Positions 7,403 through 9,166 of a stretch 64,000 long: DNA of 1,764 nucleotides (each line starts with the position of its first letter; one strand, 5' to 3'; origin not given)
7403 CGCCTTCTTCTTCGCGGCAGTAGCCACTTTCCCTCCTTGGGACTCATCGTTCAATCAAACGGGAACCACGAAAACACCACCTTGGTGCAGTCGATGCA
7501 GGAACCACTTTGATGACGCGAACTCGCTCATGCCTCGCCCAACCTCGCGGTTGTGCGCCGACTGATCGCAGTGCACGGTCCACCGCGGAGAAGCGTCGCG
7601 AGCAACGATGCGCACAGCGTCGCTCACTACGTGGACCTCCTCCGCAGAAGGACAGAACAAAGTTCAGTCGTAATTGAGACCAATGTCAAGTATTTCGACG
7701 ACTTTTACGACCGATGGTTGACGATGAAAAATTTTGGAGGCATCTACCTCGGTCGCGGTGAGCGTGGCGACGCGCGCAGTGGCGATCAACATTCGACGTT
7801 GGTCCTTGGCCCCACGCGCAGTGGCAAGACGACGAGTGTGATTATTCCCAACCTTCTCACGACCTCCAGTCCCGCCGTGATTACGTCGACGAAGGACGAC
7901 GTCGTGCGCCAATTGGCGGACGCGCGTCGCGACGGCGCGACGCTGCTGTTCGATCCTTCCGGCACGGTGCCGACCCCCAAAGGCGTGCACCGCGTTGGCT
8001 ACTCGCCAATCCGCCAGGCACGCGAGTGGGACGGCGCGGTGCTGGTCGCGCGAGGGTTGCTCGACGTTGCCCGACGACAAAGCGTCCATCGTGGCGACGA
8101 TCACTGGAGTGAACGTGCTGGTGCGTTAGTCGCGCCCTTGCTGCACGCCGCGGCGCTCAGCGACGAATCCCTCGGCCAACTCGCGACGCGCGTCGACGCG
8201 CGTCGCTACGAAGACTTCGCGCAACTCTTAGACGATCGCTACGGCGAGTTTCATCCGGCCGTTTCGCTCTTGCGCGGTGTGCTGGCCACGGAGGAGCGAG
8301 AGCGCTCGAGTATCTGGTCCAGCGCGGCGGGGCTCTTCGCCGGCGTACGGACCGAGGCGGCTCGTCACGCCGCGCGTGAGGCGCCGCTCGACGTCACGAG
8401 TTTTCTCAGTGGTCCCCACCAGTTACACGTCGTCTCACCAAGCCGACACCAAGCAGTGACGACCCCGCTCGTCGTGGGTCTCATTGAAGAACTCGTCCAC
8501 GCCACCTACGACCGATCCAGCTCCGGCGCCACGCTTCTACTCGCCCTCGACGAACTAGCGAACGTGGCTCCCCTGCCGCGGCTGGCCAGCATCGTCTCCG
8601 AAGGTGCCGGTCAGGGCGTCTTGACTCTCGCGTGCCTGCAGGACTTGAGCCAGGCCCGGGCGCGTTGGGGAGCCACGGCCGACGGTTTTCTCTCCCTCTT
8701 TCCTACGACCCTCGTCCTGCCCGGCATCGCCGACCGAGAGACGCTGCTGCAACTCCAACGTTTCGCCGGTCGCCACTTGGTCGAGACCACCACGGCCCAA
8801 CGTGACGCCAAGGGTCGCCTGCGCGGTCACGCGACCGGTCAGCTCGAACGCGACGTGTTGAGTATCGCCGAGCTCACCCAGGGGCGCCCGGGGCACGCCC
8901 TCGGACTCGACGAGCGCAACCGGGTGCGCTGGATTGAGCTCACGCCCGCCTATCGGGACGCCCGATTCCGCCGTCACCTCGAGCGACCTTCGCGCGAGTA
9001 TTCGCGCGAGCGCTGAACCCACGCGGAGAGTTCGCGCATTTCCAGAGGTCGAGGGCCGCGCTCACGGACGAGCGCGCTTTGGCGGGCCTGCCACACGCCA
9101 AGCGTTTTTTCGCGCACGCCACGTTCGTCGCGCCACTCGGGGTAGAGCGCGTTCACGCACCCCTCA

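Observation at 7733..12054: Orphan anchor-less T4CP-like ATPase and helicase-less TrwC relaxase wired to a fused PafBC-type double-WYL regulator in a housekeeping neighbourhood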

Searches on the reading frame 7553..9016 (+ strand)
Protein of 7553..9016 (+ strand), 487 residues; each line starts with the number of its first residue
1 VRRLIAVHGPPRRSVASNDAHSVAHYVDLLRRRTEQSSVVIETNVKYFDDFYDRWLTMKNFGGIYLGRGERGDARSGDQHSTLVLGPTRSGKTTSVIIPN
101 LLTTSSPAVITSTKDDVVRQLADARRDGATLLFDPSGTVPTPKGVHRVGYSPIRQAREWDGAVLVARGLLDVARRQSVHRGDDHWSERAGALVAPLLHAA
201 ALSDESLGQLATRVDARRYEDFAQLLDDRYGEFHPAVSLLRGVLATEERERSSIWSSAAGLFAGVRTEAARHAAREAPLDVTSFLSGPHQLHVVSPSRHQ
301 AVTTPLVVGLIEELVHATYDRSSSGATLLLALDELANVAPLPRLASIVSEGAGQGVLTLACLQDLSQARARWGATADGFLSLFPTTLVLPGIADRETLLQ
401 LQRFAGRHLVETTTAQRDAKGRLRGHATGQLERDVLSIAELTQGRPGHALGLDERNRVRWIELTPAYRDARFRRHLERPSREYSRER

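Call 3: search_protein_families(library=pfam, proteins=[window:7553-9016:+], max_evalue=0.01)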
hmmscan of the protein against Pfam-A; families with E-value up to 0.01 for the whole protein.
window:7553-9016:+ (487 aa): 3 families
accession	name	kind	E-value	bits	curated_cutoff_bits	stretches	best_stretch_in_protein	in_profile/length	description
PF02534.20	T4SS-DNA_transf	-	5e-20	72.2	20.1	1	66-423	34-402/468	Type IV secretory system Conjugative DNA transfer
PF12696.13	TraG-D_C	-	1.7e-15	57.5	22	1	328-443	2-123/126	TraM recognition site of TraD and TraG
PF10412.15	TrwB_AAD_bind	-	1.6e-06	27.7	20.5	1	288-416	205-334/387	Type IV secretion-system coupling protein DNA-binding domain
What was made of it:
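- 7724..9016 (+): Soluble (anchor-less) T4CP-family ATPase: nucleotide-binding domain plus all-alpha domain plus TraG-D_C region, 430 aa, with Walker A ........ and Walker B LALDE. Pfam (call 3).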

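Call 6: find_homologous_proteins(query=window:7724-9016:+)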
Query window:7724-9016:+ (430 aa): 2992 proteins with E <= 0.001 among 8000 candidates; the best 120 are listed.
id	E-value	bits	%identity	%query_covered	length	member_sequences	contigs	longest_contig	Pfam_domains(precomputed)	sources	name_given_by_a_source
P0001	3.6e-256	867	93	100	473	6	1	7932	PF10412.16,PF02534.21,PF12696.14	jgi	jgi:type IV secretory pathway TraG/TraD family ATPase VirD4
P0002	8.2e-234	794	84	97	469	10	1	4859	PF10412.16,PF02534.21,PF12696.14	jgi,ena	-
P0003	4.1e-227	772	83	97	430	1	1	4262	PF10412.16,PF02534.21,PF12696.14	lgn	-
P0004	4.3e-226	768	83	100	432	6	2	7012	PF10412.16,PF02534.21,PF12696.14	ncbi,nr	ncbi:MAG TPA: type IV secretory system conjugative DNA transfer family protein [Acidimicrobiales bac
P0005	2.9e-207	706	78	99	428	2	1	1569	PF02534.21,PF12696.14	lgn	-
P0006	1.0e-202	691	75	100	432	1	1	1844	PF10412.16,PF02534.21,PF12696.14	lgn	-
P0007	2.3e-202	690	76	99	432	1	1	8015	PF10412.16,PF02534.21,PF12696.14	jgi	jgi:type IV secretory pathway TraG/TraD family ATPase VirD4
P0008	9.7e-201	685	75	100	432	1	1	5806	PF02534.21,PF12696.14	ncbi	-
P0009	1.9e-198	677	74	98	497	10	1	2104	PF10412.16,PF02534.21,PF12696.14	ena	-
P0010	2.0e-198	677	74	96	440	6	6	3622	PF02534.21,PF12696.14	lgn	-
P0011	2.1e-198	677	74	98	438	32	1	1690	PF10412.16,PF02534.21,PF12696.14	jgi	jgi:type IV secretion system protein VirD4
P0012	4.2e-198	676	74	99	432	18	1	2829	PF02534.21,PF12696.14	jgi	-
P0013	4.3e-198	676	74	96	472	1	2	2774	PF10412.16,PF02534.21,PF12696.14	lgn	-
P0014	6.2e-197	672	74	98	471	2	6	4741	PF02534.21,PF12696.14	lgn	-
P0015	6.9e-197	672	73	100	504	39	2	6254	PF02534.21,PF12696.14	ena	-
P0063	3.2e-189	647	70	98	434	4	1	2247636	PF02534.21,PF12696.14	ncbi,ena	-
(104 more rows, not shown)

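Call 8: find_encoding_contigs(protein=window:7724-9016:+, flank=10000, max_places=3)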
Protein window:7724-9016:+ (430 aa): 3 contigs read that carry it; 2 places shown.
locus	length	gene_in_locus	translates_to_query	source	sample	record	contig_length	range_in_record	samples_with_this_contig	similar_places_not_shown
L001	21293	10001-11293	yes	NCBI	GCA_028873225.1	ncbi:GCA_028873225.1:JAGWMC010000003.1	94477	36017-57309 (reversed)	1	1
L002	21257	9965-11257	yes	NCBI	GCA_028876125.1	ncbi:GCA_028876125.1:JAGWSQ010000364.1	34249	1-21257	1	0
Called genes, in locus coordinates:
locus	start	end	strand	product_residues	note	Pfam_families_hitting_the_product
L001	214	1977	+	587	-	PF00496:SBP_bac_5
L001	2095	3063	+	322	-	PF19300:BPD_transp_1_N (weak), PF00528:BPD_transp_1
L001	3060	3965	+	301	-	PF12911:OppC_N, PF00528:BPD_transp_1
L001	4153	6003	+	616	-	PF00496:SBP_bac_5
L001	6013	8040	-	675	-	PF00005:ABC_tran, PF00485:PRK (faint), PF13304:AAA_21 (faint), PF13401:AAA_22 (faint), PF08352:oligo_HPY, PF00005:ABC_tran, PF08352:oligo_HPY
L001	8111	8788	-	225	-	PF01351:RNase_HII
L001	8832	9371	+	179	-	PF01983:CofC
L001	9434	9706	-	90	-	-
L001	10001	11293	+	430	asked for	PF02534:T4SS-DNA_transf, PF10412:TrwB_AAD_bind (weak), PF12696:TraG-D_C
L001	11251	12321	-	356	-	PF08751:TrwC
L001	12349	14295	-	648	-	PF25583:WCX (faint), PF13280:WYL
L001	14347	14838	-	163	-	PF01967:MoaC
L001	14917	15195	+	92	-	PF09723:Zn_ribbon_8, PF23455:DUF7129 (faint)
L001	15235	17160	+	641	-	PF13292:DXP_synthase_N, PF02779:Transket_pyr, PF02780:Transketolase_C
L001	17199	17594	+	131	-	PF01641:SelR, PF24046:At4g08330 (weak)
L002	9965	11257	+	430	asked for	PF02534:T4SS-DNA_transf, PF10412:TrwB_AAD_bind (weak), PF12696:TraG-D_C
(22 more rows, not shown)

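Call 9: find_encoding_contigs(protein=P0063, flank=10000, max_places=3)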
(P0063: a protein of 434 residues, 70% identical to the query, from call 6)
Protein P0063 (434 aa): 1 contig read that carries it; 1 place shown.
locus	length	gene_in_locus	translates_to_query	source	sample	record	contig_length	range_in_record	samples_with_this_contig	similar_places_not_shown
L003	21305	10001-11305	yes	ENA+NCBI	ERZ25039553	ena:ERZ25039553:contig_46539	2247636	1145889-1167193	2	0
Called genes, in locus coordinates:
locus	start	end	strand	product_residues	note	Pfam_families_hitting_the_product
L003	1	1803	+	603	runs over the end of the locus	PF00496:SBP_bac_5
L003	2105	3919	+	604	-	PF00496:SBP_bac_5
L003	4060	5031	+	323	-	PF19300:BPD_transp_1_N, PF00528:BPD_transp_1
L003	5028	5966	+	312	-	PF12911:OppC_N (weak), PF00528:BPD_transp_1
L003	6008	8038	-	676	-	PF00005:ABC_tran, PF13304:AAA_21 (faint), PF08352:oligo_HPY, PF00005:ABC_tran, PF08352:oligo_HPY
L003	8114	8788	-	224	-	PF01351:RNase_HII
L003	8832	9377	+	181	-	PF01983:CofC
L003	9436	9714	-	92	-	-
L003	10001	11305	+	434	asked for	PF02534:T4SS-DNA_transf, PF12696:TraG-D_C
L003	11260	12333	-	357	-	PF08751:TrwC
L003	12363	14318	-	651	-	PF25583:WCX (faint), PF13280:WYL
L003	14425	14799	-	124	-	PF00903:Glyoxalase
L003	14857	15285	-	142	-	PF13160:DUF3995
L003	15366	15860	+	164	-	PF05163:DinB, PF12867:DinB_2 (weak)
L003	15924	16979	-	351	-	PF14027:Questin_oxidase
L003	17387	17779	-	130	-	PF09996:DUF2237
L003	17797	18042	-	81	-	-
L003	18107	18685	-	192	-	PF01967:MoaC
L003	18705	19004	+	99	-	PF09723:Zn_ribbon_8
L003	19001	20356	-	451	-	PF01523:PmbA_TldD_1st (weak), PF19290:PmbA_TldD_2nd, PF19289:PmbA_TldD_3rd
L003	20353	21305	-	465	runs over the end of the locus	PF01523:PmbA_TldD_1st, PF19290:PmbA_TldD_2nd, PF19289:PmbA_TldD_3rd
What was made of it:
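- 8974..9016 (.): A 43-nt convergent 3' overlap of the ATPase and relaxase genes. It contains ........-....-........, which encodes SREYSRE on both strands. Overlap of 43-46 nt also in L003 (call 9).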

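Call 12: search_solved_structures(query=window:7724-9016:+, max_evalue=1, show_alignments=1)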
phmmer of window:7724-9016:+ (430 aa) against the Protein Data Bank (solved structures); distinct sequences matched with E-value up to 1: 3.
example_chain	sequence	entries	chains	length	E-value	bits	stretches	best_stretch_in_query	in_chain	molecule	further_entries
1gl6_A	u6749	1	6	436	0.017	17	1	270-375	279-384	ATPASE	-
1e9r_A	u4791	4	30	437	0.017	17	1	270-375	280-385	CONJUGAL TRANSFER PROTEIN TRWB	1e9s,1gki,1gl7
9j28_A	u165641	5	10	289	0.2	13.5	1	134-180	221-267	SzPolF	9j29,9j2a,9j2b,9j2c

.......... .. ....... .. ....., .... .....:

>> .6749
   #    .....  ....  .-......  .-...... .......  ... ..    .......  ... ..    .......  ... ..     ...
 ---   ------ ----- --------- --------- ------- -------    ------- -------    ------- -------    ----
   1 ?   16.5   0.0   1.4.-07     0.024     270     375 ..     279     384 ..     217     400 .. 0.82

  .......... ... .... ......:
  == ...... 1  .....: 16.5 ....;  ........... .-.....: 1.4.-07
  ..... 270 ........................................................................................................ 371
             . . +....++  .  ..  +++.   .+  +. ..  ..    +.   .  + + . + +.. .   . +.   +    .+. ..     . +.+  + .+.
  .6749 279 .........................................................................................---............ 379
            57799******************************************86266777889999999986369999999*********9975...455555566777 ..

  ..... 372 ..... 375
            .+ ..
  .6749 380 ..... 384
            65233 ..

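Call 16: search_protein_families(library=padloc, proteins=[window:7724-9016:+], max_evalue=0.01)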
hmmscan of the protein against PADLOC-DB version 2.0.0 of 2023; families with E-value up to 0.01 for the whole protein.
window:7724-9016:+ (430 aa): 1 family
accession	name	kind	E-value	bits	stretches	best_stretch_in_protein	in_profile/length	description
PDLC04140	mad8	-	0.00011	19.9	1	25-344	30-262/314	mads_8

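Call 17: search_protein_families(library=ncbifam, proteins=[window:7724-9016:+], max_evalue=0.01)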
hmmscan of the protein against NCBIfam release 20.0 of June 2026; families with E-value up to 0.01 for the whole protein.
window:7724-9016:+ (430 aa): 5 families
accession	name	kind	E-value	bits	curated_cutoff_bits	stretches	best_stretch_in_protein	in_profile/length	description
NF045973.1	conju_CD1115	equivalog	5.2e-17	61.8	250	1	22-390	24-416/442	VirD4-like conjugal transfer protein, CD1115 family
NF010450.0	PRK13876.1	subfamily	2.6e-12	45.8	674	1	5-316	127-447/667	IncP-type conjugal transfer protein TraG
NF010453.0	PRK13880.1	subfamily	3.7e-05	22.1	586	1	19-313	167-481/630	conjugal transfer coupling protein TraG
NF010424.0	PRK13850.1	equivalog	0.0021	16.3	681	1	19-69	136-186/670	type IV secretion system ATPase VirD4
TIGR02767.1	TraG-Ti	equivalog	0.0097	14.8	686.2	0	32-152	221-340/623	Ti-type conjugative transfer system protein TraG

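Call 26: search_protein_representatives(protein=window:7724-9016:+)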
Query: 430 residues. Proteins with E-value up to 0.001 (for the whole library): 4137; up to 1e-10: 1958; up to 1e-30: 474. The best 150 are listed.
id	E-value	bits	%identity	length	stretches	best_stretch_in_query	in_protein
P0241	5.0e-147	506.3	60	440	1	5-417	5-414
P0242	4.7e-111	387.8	57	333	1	88-417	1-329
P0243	1.3e-102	360.0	74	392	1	146-378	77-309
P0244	1.4e-97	343.4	77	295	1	108-321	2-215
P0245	1.6e-93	330.1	46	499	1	4-424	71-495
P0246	5.8e-93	328.2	48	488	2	5-356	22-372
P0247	3.9e-89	315.6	48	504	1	6-416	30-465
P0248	2.2e-86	306.5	49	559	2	5-355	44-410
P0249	1.4e-83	297.3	45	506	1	5-421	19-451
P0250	5.6e-81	288.7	45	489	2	6-263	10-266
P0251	4.8e-80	285.7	41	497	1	9-411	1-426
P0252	5.3e-80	285.5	43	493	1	6-426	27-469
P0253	3.1e-79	283.0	45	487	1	7-370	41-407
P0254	1.9e-78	280.4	43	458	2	7-391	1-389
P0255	5.4e-78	278.9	42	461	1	5-410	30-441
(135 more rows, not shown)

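Call 29: search_dna_similar(query=window:7724-9016:+, collection=plasmids, mode=protein, max_rows=15)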
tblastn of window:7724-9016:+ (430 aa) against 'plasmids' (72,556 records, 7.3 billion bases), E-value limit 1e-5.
Records with a match: 319; places in all: 330; records where one place covers at least 80% of the query: 54.
Best place of each record, by identity: <60% 319.
By first word of the organism name: Xanthomonas 108; Streptomyces 36; Rhodococcus 15; Arthrobacter 11; Klebsiella 11; Paracoccus 7; Enterobacter 7; Mycobacterium 6; Mesorhizobium 6; Pseudomonas 6; and 59 more.
By predicted mobility (MOB-suite, as given by PLSDB): conjugative 167; non-mobilizable 107; mobilizable 45.
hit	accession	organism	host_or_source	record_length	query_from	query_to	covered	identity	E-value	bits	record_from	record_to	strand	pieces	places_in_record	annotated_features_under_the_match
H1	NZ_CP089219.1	Mycobacterium kansasii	-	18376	24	395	87%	34.2%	1e-35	147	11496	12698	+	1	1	type IV secretory system conjugative DNA transfer family protein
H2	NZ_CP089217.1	Mycobacterium kansasii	-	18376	24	395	87%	34.2%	1e-35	147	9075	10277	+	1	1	type IV secretory system conjugative DNA transfer family protein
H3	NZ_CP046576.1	Rhodococcus sp. WAY2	cell culture,bacterial consortium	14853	6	393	90%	32.4%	5e-39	157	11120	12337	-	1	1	type IV secretory system conjugative DNA transfer family protein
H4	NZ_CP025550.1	Mycobacterium paragordonae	Homo sapiens,cultured bacteria,sputum ...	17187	6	363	83%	34.8%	2e-35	146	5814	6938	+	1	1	type IV secretory system conjugative DNA transfer family protein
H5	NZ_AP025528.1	Mycobacterium sp. 20KCMC460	Homo sapiens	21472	6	363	83%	34.8%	2e-35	146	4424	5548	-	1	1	type IV secretory system conjugative DNA transfer family protein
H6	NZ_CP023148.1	Mycobacterium marseillense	Homo sapiens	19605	5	351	81%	35.0%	4e-37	151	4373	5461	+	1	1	type IV secretory system conjugative DNA transfer family protein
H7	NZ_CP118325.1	Rhodococcus sp. DK176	-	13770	5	351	81%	33.4%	5e-37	151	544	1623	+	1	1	type IV secretory system conjugative DNA transfer family protein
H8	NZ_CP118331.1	Rhodococcus sp. DK17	pure culture,crude oil-contaminated soil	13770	5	351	81%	33.4%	5e-37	151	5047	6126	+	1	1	type IV secretory system conjugative DNA transfer family protein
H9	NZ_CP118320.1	Rhodococcus sp. DK180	pure culture,crude oil-contaminated soil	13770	5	351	81%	33.4%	5e-37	151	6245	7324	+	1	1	type IV secretory system conjugative DNA transfer family protein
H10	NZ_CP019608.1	Tessaracoccus flavescens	mono isolate,marine sediment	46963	24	360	78%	33.3%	3e-24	113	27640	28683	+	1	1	type IV secretory system conjugative DNA transfer family protein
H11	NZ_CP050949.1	Iamia sp. SCSIO 61187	whole organism,ocean sediment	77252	10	393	89%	28.7%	1e-18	96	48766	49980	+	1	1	type IV secretory system conjugative DNA transfer family protein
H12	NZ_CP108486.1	Kitasatospora sp. NBC_01246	-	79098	24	422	93%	27.4%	1e-11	74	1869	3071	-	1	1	type IV secretory system conjugative DNA transfer family protein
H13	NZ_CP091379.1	Amycolatopsis sp. FU40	cell culture,soil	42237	6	427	98%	25.7%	8e-9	66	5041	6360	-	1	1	TraM recognition domain-containing protein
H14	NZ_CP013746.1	Arthrobacter alpinus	Permafrost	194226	6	405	93%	26.6%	4e-14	82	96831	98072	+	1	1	TraM recognition domain-containing protein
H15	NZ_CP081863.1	Cellulomonas sp. C5510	-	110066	27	388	84%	29.4%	2e-9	67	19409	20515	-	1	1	TraM recognition domain-containing protein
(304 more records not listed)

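Call 31: get_annotated_region(hit=H1, flank=9000)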
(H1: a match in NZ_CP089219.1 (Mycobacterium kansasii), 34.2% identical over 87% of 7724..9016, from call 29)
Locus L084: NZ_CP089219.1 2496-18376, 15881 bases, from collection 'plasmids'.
description: Mycobacterium kansasii strain FDAARGOS_1614 plasmid unnamed, complete sequence
organism: Mycobacterium kansasii (NCBI taxid 1768)
taxonomy: Bacteria; Actinomycetota; Actinomycetes; Mycobacteriales; Mycobacteriaceae; Mycobacterium; Mycobacterium kansasii
host: -; source: -; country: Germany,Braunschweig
typing (MOB-suite, as given by PLSDB): non-mobilizable
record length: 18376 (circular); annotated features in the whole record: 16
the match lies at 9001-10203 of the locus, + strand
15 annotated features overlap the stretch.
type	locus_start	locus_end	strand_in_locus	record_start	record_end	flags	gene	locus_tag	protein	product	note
CDS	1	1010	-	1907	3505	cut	-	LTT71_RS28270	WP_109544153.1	methyltransferase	-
CDS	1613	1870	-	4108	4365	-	-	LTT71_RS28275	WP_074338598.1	hypothetical protein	-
CDS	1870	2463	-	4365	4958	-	-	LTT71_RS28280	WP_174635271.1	ParA family protein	-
CDS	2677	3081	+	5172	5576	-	-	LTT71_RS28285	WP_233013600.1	hypothetical protein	-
CDS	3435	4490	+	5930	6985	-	-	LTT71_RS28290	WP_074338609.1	hypothetical protein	-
CDS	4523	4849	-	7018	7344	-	-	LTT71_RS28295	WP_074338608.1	hypothetical protein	-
CDS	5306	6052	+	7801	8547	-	-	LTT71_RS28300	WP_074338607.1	hypothetical protein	-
CDS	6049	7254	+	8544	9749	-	-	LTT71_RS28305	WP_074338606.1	hypothetical protein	-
CDS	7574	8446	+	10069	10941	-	-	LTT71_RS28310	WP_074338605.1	hypothetical protein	-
CDS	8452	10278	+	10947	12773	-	-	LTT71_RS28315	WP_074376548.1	type IV secretory system conjugative DNA transfer family protein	-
CDS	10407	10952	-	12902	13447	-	-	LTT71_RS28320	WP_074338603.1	recombinase family protein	GO:0006310 - DNA recombination [Evidence IEA]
CDS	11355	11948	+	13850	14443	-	-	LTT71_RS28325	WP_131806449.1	hypothetical protein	-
CDS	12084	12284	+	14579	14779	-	-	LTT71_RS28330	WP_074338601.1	hypothetical protein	-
CDS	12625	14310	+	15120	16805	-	istA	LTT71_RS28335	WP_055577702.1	IS21 family transposase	-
CDS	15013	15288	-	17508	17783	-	-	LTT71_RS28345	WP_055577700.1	hypothetical protein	-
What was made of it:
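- Closest known: TrwC-TrwB of plasmid R388 and actinobacterial MobF plasmids. Different: There is no transmembrane anchor, whereas the plasmid homologue is 608 aa with an N-terminal extension of about 180 aa (call 31).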

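Call 37: find_homologous_proteins(query=A2, max_evalue=1e-10)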
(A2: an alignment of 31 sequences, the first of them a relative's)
Query A2 (31 sequences) (488 aa, profile of the alignment): 3924 proteins with E <= 1e-10 among 8000 candidates; the best 120 are listed.
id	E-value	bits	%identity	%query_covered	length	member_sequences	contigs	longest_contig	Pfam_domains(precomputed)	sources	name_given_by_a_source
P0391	7.7e-198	676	53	95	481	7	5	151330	PF10412.16,PF02534.21,PF12696.14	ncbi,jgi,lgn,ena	-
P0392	9.7e-198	676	53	92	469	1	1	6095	PF10412.16,PF02534.21,PF12696.14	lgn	-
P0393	6.2e-197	673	51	98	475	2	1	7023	PF10412.16,PF02534.21,PF12696.14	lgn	-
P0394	9.3e-195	666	61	96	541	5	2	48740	PF10412.16,PF02534.21,PF12696.14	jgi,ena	jgi:type IV secretory pathway TraG/TraD family ATPase VirD4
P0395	1.9e-194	665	65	95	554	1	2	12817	PF10412.16,PF02534.21,PF12696.14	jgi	jgi:type IV secretion system protein VirD4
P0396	2.8e-194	665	63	97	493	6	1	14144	PF10412.16,PF02534.21,PF12696.14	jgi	-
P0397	3.8e-194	664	64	97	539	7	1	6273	PF02534.21,PF12696.14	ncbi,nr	ncbi:MAG TPA: type IV secretory system conjugative DNA transfer family protein [Acidimicrobiales bac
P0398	6.7e-194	663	54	91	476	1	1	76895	PF10412.16,PF02534.21,PF12696.14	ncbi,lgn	-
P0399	1.7e-193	662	61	97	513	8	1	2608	PF10412.16,PF02534.21,PF12696.14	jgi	jgi:type IV secretory pathway TraG/TraD family ATPase VirD4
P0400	4.0e-193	661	64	93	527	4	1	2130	PF10412.16,PF02534.21,PF12696.14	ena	-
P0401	4.7e-193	660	64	97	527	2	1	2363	PF10412.16,PF02534.21,PF12696.14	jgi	jgi:type IV secretion system protein VirD4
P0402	5.8e-193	660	62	98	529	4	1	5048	PF10412.16,PF02534.21,PF12696.14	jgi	jgi:type IV secretion system protein VirD4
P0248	8.5e-193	660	59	91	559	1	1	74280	PF10412.16,PF02534.21,PF12696.14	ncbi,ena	-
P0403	1.1e-192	659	64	94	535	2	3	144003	PF10412.16,PF02534.21,PF12696.14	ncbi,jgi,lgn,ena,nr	ncbi:MAG TPA: type IV secretory system conjugative DNA transfer family protein [Acidimicrobiales bac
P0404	1.8e-192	659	63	95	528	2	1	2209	PF02534.21,PF12696.14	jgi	jgi:type IV secretion system protein VirD4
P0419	1.7e-191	655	65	96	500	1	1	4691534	PF10412.16,PF02534.21,PF12696.14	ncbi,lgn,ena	-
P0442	8.2e-190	650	64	95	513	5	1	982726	PF10412.16,PF02534.21,PF12696.14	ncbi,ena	-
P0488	1.5e-186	639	52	94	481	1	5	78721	PF02534.21,PF12696.14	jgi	jgi:type IV secretion system protein VirD4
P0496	3.2e-186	638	65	87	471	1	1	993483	PF10412.16,PF02534.21,PF12696.14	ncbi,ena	-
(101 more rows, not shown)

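Call 38: find_encoding_contigs(protein=P0419, flank=10000, max_places=2)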
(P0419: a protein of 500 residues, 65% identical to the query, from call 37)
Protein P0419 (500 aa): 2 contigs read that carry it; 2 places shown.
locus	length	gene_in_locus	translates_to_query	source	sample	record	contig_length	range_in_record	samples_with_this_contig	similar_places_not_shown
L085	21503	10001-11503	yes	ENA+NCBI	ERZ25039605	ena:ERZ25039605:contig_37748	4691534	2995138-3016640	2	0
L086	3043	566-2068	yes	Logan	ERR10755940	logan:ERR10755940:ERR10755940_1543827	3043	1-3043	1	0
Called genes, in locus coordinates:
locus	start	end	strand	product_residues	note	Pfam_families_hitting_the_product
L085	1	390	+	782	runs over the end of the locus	-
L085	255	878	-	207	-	-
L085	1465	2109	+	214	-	-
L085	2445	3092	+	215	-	-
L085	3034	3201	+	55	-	-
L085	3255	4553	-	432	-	PF16701:Ad_Cy_reg, PF00211:Guanylate_cyc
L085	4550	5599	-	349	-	PF01210:NAD_Gly3P_dh_N, PF07479:NAD_Gly3P_dh_C, PF20618:GPD_NAD_C_bact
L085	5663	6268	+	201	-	PF01983:CofC, PF12804:NTP_transf_3 (weak)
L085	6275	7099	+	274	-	PF02585:PIG-L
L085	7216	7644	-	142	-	-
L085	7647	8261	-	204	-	PF00216:Bac_DNA_binding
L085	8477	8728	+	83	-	-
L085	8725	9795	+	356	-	PF02826:2-Hacid_dh_C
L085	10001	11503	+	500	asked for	PF02534:T4SS-DNA_transf, PF10412:TrwB_AAD_bind (weak), PF12696:TraG-D_C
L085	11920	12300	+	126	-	PF27531:MT3502_N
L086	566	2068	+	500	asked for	PF02534:T4SS-DNA_transf, PF10412:TrwB_AAD_bind (weak), PF12696:TraG-D_C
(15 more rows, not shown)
